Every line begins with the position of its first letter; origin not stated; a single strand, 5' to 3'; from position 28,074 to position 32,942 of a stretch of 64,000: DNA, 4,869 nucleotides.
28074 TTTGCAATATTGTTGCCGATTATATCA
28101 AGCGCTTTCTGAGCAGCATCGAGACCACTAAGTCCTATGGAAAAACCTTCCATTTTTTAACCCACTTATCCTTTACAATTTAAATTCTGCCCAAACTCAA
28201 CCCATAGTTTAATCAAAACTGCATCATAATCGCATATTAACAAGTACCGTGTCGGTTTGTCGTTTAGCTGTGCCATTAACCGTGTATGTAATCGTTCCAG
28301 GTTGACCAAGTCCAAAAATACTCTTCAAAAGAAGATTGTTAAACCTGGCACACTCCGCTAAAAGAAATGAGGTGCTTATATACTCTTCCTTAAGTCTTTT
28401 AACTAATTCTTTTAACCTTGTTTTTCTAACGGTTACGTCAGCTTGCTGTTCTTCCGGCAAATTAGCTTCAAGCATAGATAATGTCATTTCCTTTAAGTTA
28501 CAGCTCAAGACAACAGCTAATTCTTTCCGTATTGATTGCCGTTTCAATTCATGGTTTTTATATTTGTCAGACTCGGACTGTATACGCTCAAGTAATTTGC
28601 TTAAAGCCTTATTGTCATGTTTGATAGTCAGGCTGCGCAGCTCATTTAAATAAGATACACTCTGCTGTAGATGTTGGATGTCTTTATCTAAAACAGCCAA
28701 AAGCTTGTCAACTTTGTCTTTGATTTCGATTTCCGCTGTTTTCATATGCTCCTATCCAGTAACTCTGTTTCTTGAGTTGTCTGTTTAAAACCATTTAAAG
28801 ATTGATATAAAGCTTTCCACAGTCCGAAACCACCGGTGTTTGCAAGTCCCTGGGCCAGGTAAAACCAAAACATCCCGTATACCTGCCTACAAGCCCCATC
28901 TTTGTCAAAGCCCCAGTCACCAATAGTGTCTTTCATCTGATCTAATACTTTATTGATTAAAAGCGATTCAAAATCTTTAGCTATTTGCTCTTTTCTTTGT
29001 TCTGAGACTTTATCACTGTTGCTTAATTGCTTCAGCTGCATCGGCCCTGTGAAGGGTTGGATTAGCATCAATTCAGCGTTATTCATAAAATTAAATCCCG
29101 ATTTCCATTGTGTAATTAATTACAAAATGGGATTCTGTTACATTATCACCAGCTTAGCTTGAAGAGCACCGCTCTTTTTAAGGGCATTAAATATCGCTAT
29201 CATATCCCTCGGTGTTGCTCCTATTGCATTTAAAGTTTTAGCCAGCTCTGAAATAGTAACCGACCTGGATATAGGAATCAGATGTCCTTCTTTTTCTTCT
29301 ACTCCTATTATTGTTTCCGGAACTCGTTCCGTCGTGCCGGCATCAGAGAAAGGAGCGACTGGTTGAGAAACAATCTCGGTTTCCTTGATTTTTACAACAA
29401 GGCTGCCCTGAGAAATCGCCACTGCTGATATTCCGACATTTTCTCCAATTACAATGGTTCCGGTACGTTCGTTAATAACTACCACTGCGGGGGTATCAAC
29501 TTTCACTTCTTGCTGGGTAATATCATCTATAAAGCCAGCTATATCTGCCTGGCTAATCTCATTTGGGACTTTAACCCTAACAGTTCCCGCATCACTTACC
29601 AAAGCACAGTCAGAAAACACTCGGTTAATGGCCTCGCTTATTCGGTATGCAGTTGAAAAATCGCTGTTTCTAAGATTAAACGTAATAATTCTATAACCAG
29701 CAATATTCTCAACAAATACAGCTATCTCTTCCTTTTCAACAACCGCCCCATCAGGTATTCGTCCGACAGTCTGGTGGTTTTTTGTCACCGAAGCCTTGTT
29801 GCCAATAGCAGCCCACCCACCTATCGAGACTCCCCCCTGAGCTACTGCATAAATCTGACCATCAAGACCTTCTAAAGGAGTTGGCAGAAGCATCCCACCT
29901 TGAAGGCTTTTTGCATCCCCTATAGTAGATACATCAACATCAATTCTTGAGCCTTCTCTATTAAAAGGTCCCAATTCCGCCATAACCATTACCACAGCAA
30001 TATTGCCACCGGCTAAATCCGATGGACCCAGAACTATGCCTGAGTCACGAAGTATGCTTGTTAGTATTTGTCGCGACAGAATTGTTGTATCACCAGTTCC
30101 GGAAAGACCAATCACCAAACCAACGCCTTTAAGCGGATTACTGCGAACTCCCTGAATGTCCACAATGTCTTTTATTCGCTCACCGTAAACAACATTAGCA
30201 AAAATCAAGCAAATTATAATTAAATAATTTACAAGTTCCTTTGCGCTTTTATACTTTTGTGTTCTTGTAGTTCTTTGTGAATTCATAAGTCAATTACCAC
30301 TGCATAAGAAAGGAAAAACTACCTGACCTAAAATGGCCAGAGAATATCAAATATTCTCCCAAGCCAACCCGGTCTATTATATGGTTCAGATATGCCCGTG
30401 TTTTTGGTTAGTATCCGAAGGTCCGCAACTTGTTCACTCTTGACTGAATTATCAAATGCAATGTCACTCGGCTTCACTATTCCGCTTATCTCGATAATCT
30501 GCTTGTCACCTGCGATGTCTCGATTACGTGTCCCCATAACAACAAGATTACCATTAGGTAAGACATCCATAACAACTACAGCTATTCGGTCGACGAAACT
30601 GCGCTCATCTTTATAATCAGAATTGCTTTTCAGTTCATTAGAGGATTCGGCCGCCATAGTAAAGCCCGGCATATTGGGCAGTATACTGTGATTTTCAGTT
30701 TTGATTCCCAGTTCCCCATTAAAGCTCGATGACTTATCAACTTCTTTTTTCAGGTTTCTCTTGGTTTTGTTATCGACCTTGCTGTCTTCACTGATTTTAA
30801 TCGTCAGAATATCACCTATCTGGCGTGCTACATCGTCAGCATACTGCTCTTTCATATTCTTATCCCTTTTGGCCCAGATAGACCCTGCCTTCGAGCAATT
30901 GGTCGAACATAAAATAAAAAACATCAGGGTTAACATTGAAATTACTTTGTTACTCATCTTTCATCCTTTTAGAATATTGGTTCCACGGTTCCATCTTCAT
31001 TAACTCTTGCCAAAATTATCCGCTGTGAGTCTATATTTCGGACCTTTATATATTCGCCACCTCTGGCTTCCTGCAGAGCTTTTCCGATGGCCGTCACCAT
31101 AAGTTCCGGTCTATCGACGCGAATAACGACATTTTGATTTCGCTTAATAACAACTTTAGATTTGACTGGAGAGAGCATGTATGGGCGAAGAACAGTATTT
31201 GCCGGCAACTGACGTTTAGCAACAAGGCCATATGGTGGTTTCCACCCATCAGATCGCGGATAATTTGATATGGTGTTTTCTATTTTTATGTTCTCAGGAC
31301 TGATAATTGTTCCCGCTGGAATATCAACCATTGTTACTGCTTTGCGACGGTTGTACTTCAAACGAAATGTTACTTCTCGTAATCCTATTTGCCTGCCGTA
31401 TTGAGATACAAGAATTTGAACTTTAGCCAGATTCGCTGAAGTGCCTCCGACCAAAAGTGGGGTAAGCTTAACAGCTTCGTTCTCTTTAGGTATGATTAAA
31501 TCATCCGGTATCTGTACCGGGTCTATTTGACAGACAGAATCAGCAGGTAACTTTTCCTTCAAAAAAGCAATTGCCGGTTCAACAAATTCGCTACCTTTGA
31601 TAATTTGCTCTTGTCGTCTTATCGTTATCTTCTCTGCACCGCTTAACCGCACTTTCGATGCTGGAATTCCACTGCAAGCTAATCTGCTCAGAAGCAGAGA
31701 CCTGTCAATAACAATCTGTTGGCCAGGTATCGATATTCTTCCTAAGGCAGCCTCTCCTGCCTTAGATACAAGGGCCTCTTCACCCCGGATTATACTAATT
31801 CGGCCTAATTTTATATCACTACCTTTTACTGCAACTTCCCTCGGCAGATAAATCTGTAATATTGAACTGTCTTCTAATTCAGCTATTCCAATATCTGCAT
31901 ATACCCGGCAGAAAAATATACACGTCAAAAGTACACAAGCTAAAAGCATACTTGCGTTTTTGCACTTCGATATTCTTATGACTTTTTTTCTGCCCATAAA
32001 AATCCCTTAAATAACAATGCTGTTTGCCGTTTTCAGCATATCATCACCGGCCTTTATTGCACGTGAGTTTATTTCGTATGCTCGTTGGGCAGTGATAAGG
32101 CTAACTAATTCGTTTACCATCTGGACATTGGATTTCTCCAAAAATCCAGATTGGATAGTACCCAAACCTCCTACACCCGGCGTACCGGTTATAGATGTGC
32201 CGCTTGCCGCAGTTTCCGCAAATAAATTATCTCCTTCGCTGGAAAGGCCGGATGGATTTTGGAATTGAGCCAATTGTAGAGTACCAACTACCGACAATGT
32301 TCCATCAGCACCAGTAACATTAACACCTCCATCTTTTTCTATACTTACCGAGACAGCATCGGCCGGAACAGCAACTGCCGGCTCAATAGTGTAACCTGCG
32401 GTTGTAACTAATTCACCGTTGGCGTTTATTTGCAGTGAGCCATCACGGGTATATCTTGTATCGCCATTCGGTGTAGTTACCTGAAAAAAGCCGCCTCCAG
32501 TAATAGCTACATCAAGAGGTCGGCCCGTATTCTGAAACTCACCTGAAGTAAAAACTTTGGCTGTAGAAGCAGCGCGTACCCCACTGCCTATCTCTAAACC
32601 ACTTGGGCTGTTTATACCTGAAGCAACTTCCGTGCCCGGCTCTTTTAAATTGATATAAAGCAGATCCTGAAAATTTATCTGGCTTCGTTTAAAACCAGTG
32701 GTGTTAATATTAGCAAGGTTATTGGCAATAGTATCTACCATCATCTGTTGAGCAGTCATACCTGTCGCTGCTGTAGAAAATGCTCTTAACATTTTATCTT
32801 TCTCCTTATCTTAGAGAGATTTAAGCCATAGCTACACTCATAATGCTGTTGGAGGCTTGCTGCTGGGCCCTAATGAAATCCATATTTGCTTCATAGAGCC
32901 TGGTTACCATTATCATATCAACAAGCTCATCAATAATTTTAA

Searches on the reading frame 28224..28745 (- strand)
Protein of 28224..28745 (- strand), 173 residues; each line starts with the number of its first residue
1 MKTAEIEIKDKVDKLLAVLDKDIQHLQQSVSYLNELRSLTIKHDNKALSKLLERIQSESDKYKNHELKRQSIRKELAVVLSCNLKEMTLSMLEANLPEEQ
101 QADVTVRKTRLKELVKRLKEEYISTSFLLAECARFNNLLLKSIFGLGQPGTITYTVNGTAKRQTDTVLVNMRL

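Call 9: search_protein_families(library=pfam, proteins=[window:28224-28745:-], max_evalue=0.001)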
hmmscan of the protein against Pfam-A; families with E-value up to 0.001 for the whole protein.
window:28224-28745:- (173 aa): 1 family
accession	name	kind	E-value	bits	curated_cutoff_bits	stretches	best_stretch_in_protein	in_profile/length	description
PF05130.17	FlgN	-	2.7e-10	41.3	30.5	1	12-161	3-146/147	FlgN protein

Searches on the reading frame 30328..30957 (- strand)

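Call 9: search_protein_families(library=pfam, proteins=[window:30328-30957:-], max_evalue=0.001)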
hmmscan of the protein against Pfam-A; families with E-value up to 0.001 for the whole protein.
window:30328-30957:- (209 aa): 1 family
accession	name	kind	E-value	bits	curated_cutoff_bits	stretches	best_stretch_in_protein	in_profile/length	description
PF02107.21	FlgH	-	9.1e-43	146.3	27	1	23-208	3-172/172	Flagellar L-ring protein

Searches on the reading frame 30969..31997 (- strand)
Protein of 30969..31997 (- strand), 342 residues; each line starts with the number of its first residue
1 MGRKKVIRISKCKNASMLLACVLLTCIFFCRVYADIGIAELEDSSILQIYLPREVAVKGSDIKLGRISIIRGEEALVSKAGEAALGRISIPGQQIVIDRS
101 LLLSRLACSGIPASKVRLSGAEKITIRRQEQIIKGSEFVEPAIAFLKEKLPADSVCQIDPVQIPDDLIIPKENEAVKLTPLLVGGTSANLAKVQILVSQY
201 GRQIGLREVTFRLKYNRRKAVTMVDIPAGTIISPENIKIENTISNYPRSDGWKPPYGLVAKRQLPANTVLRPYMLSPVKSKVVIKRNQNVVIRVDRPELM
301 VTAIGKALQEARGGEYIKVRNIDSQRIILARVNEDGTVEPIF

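Call 9: search_protein_families(library=pfam, proteins=[window:30969-31997:-], max_evalue=0.001)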
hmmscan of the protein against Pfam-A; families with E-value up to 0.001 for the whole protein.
window:30969-31997:- (342 aa): 2 families
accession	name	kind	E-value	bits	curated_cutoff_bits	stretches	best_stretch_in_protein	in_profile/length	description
PF13144.11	ChapFlgA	-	2.7e-20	73.1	23.8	1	220-339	4-121/122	Chaperone for flagella basal body P-ring formation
PF08666.17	SAF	-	9.2e-06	26.6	21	1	221-275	5-62/63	SAF domain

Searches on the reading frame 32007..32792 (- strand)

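Call 9: search_protein_families(library=pfam, proteins=[window:32007-32792:-], max_evalue=0.001)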
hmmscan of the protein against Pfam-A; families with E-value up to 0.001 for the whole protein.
window:32007-32792:- (261 aa): 3 families
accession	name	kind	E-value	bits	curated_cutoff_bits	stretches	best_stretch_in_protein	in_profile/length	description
PF22692.1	LlgE_F_G_D1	-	1.2e-24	86.7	27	1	96-159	1-64/64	Flagellar hook protein FlgE/F/G D1 domain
PF06429.18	Flg_bbr_C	-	3.8e-20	71.6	23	1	214-259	1-46/46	Flagellar basal body rod FlgEFG protein C-terminal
PF00460.25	Flg_bb_rod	-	1.2e-10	41.6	20.7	1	7-35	3-31/31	Flagella basal body rod protein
